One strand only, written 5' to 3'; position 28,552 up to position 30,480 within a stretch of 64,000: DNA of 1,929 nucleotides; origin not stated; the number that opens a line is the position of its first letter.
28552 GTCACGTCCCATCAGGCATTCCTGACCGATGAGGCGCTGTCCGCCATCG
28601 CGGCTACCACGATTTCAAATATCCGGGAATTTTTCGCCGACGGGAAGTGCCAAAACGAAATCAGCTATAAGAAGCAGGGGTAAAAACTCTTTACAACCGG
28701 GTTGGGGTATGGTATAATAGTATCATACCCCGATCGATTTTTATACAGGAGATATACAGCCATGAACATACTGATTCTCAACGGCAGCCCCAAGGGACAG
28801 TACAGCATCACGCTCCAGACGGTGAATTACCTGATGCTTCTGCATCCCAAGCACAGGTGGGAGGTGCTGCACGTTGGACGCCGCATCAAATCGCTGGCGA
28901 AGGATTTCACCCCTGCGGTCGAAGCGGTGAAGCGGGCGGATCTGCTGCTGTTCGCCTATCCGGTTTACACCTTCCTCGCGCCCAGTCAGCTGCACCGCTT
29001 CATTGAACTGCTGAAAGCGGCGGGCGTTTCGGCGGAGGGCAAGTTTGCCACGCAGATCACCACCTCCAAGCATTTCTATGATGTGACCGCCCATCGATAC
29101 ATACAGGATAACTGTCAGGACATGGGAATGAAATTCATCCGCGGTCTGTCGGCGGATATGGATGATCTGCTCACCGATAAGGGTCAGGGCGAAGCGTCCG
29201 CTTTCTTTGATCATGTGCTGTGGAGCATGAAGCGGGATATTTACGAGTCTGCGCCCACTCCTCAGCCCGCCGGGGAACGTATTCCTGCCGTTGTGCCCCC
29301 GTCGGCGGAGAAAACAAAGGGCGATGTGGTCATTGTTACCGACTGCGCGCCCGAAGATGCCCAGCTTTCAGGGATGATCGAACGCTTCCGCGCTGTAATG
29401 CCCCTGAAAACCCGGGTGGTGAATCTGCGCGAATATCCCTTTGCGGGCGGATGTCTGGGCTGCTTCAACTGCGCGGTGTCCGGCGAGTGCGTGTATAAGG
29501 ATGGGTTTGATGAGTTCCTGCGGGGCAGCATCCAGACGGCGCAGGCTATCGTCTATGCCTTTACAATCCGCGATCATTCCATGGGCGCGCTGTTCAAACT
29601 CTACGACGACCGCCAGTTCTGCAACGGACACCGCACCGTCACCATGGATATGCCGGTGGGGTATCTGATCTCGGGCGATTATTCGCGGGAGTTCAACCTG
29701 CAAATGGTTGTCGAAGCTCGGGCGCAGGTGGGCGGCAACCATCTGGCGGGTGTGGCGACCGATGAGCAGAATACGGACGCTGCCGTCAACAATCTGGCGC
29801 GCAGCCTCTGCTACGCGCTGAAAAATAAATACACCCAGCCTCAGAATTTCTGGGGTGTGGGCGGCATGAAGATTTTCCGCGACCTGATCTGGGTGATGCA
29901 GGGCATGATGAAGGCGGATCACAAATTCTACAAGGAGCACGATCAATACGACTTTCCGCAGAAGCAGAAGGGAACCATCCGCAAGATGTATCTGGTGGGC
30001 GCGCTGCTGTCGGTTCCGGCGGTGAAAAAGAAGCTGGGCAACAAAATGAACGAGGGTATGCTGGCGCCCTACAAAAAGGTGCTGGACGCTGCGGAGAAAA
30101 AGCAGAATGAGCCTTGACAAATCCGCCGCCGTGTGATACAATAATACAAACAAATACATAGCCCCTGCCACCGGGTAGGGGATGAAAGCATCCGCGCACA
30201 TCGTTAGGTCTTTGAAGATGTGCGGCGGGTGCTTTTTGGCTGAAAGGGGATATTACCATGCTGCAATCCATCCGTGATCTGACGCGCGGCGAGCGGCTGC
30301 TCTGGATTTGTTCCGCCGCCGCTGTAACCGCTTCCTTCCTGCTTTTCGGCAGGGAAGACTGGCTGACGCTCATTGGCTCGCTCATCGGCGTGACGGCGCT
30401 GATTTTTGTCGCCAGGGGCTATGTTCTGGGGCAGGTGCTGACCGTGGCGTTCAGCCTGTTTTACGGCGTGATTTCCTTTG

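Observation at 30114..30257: Riboswitch-like leader upstream of a PnuC-family transporter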

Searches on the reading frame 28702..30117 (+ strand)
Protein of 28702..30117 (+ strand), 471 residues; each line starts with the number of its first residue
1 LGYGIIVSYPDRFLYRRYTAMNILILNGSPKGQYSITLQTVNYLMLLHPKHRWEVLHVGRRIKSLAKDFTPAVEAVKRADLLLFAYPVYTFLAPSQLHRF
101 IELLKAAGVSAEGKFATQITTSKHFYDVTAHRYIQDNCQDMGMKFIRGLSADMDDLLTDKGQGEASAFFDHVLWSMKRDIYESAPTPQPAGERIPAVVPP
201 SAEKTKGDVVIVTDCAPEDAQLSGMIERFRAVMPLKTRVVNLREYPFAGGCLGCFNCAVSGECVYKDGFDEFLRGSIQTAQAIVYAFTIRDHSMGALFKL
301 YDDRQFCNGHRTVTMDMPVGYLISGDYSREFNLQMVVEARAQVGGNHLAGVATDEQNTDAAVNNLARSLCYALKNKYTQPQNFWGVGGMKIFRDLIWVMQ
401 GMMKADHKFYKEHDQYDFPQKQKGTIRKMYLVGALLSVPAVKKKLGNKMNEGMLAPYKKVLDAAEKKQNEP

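Call 7: search_protein_families(library=pfam, proteins=[window:28702-30117:+])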
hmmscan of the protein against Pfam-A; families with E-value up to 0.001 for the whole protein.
window:28702-30117:+ (471 aa): 2 families
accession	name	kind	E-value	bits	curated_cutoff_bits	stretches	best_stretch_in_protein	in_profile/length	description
PF03358.20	FMN_red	-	2.5e-10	40.6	24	1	21-122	1-115/152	NADPH-dependent FMN reductase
PF02525.22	Flavodoxin_2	-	8e-09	35.9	27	1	21-111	1-110/198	Flavodoxin-like fold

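Call 9: search_protein_families(library=ncbifam, proteins=[window:28702-30117:+])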
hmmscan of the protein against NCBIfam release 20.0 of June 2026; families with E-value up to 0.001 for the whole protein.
window:28702-30117:+ (471 aa): 0 families

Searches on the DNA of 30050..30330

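Call 4: search_rna_families(source=window, start=30050, end=30330, threshold=evalue, max_evalue=10, show_alignments=5)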
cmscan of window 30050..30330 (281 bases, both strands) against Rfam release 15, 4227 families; matches with E-value up to 10: 4.
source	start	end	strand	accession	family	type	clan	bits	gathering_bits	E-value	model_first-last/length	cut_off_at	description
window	30184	30241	+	RF02847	Ref64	Gene; sRNA;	-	15.9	44.3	2.4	1-69/69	no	Enterococcus sRNA 64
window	30128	30245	+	RF03007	Mahella-1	Gene; sRNA;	-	14.9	70.7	1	1-114/114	no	Mahella-1 RNA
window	30116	30184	+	RF01393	isrJ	Gene; sRNA;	-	13.4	37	4.9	1-75/75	no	isrJ Hfq binding RNA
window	30171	30239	-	RF00679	mir-210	Gene; miRNA;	-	13.2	50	3.6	1-96/96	no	mir-210 microRNA precursor family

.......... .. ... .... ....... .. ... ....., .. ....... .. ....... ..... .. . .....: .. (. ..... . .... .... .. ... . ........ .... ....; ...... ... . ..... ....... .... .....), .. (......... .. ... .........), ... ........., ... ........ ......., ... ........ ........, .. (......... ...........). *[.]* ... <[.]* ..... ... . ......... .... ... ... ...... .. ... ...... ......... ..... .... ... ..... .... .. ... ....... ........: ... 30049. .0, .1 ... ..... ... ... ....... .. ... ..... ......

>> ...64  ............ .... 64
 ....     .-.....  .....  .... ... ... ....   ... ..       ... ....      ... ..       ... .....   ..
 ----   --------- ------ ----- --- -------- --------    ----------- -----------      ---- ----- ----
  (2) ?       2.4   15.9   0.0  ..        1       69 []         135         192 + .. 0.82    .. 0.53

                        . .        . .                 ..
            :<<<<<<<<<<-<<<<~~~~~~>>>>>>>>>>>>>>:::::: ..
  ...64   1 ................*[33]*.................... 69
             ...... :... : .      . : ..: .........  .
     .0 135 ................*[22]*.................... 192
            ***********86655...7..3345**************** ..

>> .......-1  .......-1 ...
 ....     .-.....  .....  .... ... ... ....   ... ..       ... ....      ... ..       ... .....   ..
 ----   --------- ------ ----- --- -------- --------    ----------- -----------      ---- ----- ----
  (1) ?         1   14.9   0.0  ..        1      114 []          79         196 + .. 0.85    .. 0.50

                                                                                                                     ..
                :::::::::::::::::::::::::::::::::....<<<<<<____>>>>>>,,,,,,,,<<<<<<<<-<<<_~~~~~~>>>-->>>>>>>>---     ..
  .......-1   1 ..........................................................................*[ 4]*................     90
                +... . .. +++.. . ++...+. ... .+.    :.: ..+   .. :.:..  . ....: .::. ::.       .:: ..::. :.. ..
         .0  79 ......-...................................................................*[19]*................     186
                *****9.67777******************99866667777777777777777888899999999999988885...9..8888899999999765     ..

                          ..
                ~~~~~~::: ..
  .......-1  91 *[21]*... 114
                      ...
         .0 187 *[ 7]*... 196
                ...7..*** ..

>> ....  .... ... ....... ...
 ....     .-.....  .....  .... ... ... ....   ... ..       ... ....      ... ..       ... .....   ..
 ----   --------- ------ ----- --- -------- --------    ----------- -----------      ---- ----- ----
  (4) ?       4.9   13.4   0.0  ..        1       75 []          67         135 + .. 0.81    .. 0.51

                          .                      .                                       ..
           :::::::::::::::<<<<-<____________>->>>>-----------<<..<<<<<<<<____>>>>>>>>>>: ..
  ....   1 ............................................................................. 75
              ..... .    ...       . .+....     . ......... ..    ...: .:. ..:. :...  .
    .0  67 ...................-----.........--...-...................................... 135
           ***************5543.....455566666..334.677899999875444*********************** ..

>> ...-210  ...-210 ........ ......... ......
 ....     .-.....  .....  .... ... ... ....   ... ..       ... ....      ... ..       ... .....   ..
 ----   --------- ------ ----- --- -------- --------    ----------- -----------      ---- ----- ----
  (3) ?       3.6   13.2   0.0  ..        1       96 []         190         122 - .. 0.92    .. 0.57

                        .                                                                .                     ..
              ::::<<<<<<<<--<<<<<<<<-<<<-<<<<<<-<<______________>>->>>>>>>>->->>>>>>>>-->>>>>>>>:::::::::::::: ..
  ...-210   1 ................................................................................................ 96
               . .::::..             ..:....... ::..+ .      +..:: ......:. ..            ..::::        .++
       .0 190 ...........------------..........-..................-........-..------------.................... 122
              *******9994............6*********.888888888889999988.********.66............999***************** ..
